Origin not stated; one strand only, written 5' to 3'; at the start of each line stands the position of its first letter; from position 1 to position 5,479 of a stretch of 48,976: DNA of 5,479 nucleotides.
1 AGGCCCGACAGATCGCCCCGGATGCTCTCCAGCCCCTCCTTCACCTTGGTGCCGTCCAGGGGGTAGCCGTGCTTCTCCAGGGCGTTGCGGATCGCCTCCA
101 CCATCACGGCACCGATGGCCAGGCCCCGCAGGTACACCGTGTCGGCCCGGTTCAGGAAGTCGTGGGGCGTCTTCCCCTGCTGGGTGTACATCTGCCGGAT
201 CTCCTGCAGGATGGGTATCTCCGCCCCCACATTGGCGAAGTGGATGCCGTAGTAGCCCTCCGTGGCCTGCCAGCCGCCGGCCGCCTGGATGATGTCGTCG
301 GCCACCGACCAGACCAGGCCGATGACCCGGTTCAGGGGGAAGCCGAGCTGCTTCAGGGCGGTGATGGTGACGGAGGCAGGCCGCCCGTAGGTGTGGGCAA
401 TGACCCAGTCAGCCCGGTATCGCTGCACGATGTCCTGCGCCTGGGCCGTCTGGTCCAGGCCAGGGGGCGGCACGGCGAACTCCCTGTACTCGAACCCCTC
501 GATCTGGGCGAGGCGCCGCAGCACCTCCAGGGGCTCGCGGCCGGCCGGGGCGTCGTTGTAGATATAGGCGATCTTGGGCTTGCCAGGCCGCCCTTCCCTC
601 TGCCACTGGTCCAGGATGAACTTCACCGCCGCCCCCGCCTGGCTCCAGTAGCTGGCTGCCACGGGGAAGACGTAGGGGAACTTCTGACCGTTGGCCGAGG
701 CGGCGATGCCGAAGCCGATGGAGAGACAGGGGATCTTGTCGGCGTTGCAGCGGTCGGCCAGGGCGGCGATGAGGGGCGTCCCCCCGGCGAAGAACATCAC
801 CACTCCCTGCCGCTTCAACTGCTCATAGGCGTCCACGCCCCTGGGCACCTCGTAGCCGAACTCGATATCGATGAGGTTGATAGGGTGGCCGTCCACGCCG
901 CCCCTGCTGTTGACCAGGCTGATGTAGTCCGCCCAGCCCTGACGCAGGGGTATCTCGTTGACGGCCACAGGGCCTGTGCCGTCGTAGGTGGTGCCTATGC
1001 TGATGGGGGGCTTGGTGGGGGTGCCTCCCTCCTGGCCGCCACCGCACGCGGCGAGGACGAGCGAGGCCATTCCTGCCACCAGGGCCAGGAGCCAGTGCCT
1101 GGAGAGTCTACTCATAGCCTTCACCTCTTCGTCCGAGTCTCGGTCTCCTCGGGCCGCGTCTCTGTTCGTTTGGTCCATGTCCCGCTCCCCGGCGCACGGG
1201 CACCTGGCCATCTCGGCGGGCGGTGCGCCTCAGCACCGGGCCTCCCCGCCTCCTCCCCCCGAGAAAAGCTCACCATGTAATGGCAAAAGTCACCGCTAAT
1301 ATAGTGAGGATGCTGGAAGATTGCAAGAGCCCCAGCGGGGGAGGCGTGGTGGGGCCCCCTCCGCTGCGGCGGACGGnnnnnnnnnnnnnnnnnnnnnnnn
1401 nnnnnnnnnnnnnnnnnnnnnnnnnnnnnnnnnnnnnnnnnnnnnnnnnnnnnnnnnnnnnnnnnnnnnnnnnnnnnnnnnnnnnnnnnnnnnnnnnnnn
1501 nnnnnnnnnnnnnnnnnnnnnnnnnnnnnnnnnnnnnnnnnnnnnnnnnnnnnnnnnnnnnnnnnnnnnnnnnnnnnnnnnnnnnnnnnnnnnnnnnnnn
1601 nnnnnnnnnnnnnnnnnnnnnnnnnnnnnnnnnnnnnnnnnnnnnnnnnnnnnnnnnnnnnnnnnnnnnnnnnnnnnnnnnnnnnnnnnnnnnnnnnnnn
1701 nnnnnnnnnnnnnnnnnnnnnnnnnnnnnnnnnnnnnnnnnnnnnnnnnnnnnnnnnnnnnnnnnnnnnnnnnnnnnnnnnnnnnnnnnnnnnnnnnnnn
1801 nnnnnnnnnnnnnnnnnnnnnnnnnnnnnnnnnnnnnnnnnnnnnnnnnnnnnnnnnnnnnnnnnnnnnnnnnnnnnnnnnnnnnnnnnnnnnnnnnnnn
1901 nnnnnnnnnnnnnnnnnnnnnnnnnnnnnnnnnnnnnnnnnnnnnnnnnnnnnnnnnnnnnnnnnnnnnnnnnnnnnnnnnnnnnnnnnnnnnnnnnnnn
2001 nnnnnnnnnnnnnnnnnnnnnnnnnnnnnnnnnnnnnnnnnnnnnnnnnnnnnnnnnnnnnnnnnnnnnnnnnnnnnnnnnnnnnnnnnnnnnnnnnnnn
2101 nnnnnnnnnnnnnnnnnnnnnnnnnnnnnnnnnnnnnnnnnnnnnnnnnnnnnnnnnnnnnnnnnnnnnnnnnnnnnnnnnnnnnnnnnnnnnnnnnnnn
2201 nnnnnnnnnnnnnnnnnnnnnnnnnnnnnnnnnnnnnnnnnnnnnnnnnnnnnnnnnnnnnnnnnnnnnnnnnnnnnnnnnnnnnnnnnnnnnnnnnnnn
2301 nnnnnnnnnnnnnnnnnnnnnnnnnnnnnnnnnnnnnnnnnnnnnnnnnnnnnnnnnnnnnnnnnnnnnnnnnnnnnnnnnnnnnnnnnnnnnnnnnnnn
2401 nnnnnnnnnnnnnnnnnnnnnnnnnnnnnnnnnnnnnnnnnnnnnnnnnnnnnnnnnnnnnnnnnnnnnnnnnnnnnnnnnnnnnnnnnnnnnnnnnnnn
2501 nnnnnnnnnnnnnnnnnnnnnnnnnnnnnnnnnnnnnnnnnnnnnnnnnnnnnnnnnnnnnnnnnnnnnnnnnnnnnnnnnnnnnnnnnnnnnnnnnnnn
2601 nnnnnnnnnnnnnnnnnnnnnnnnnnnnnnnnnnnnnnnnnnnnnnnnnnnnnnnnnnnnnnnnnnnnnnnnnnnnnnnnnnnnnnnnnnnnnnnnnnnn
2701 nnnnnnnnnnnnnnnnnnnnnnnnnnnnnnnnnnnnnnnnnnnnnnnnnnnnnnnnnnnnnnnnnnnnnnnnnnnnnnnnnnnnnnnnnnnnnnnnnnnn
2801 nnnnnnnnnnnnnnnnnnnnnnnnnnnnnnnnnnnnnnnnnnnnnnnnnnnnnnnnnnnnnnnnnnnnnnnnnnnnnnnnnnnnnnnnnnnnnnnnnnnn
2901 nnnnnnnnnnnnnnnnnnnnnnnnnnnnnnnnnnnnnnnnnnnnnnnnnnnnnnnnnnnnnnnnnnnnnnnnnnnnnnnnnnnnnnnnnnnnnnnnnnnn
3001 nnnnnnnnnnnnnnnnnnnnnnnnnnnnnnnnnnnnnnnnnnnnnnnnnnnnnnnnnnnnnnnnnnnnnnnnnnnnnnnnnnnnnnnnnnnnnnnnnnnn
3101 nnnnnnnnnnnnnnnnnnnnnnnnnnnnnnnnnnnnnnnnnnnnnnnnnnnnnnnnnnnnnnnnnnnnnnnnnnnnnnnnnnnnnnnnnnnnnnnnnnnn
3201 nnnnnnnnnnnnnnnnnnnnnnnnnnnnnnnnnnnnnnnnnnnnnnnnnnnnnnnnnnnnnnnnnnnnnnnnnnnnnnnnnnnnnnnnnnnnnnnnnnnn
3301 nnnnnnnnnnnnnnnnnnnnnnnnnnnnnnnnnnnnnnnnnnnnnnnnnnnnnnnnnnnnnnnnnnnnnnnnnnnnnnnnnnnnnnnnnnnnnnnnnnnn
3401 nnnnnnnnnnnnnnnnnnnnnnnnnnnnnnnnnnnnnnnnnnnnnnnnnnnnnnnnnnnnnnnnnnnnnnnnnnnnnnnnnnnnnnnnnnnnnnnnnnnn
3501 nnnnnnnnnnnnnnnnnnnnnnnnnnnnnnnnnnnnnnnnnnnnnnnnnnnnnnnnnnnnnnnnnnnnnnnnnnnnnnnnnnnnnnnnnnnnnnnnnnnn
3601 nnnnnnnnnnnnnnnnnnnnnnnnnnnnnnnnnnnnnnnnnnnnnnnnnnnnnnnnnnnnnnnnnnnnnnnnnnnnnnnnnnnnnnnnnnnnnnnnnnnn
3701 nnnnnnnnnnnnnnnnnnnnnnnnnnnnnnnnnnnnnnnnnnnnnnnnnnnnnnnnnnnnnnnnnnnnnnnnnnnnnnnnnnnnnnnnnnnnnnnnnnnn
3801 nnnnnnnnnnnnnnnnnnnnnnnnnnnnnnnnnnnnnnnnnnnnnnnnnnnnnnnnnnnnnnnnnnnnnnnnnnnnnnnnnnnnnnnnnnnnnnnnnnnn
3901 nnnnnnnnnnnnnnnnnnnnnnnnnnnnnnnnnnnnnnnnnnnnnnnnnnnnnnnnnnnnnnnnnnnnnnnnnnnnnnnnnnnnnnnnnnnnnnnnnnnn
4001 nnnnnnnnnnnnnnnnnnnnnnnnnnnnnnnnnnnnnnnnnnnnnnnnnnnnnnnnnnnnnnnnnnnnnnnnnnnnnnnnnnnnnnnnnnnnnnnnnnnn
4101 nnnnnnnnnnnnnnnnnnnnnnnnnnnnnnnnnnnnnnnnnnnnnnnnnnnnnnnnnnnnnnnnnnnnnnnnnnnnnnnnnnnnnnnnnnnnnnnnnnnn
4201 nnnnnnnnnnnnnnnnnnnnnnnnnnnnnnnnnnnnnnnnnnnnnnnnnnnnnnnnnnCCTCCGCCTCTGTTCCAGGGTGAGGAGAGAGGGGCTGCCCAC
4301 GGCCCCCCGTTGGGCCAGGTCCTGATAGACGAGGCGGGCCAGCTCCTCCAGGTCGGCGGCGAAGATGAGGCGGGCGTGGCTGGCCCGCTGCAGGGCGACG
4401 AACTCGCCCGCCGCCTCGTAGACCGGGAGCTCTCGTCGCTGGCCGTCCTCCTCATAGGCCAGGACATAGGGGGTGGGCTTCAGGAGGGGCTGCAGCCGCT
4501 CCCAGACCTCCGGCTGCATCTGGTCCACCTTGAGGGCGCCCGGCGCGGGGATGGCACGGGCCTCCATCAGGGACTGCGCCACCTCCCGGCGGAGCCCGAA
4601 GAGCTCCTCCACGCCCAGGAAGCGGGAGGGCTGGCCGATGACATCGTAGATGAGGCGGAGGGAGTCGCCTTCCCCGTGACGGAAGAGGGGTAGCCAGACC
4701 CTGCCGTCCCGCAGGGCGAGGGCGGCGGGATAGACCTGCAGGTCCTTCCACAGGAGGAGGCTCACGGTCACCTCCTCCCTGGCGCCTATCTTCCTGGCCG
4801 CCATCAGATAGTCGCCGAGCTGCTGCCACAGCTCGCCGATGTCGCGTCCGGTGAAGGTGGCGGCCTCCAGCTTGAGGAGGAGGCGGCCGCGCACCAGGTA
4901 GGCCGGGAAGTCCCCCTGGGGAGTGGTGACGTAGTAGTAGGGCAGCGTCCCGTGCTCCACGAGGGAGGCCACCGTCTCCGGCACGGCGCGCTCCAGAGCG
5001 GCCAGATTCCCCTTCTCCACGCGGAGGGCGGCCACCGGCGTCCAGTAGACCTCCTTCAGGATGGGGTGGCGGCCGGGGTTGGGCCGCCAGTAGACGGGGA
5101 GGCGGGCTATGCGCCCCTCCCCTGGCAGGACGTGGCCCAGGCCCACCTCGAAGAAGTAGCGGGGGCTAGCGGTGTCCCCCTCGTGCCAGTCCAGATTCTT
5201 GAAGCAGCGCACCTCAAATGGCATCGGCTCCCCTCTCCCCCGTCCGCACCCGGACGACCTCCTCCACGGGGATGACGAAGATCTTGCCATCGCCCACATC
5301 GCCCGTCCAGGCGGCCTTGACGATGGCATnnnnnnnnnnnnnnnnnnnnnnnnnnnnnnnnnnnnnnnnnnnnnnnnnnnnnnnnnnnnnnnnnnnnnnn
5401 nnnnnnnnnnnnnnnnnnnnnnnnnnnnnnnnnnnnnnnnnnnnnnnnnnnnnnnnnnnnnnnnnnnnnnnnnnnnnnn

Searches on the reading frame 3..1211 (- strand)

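Call 22: search_protein_families(library=pfam, proteins=[window:3-1211:-])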
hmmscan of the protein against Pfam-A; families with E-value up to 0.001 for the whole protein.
window:3-1211:- (403 aa): 2 families
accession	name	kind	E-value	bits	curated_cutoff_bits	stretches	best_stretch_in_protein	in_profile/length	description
PF13458.12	Peripla_BP_6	-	2e-40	140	31.7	1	69-397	1-311/343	Periplasmic binding protein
PF01094.35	ANF_receptor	-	2.1e-05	24.2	25.4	1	100-370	13-294/353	Receptor family ligand binding region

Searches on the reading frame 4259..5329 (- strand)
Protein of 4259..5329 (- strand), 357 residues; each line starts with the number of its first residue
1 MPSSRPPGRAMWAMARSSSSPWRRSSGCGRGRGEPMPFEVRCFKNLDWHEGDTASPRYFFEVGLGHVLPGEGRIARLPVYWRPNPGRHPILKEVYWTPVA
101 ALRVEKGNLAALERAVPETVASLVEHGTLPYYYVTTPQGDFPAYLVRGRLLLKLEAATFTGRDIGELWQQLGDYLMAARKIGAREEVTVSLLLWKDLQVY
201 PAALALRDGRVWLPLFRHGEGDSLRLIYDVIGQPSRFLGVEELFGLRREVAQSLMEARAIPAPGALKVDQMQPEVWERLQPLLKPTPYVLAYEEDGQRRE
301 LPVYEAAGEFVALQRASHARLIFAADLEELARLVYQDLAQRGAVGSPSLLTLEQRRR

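Call 9: search_protein_families(library=ncbifam, proteins=[window:4259-5329:-])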
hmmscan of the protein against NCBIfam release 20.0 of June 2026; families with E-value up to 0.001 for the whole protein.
window:4259-5329:- (357 aa): 0 families

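Call 22: search_protein_families(library=pfam, proteins=[window:4259-5224:-])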
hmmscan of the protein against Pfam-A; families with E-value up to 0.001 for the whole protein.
window:4259-5224:- (322 aa): 0 families

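Call 56: search_protein_families(library=pfam, proteins=[window:4259-5224:-], max_evalue=0.01)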
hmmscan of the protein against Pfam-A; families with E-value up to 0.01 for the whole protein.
window:4259-5224:- (322 aa): 0 families
